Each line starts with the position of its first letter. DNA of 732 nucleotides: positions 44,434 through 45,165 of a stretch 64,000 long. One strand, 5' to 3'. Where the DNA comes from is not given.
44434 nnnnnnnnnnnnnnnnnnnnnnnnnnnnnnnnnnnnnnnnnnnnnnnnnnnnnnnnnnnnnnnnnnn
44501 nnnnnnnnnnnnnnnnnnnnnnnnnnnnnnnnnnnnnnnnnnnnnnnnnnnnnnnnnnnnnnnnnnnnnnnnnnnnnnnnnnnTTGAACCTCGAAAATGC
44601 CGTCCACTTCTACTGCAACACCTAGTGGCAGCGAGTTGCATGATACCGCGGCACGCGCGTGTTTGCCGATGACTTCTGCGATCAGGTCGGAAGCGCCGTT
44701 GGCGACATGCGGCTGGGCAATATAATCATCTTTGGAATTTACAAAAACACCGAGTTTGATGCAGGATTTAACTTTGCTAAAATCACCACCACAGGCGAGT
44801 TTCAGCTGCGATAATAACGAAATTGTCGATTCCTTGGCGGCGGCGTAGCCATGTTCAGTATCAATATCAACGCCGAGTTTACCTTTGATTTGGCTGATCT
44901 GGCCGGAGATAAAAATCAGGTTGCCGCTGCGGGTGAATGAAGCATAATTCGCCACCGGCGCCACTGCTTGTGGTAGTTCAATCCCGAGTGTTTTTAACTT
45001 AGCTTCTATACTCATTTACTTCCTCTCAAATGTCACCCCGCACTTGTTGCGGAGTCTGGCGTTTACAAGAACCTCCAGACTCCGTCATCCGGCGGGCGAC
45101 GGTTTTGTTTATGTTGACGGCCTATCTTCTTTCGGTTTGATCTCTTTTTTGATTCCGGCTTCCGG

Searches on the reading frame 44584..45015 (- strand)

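Call 83: search_protein_families(library=pfam, proteins=[window:44584-45015:-], max_evalue=0.01)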
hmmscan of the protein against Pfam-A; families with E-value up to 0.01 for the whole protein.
window:44584-45015:- (144 aa): 2 families
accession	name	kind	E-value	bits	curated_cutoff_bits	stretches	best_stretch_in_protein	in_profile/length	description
PF14588.11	YjgF_endoribonc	-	4.4e-18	65.9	35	1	4-123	1-125/148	YjgF/chorismate_mutase-like, putative endoribonuclease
PF01042.26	Ribonuc_L-PSP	-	3.6e-12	46.8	27.3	1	16-140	3-118/121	Endoribonuclease L-PSP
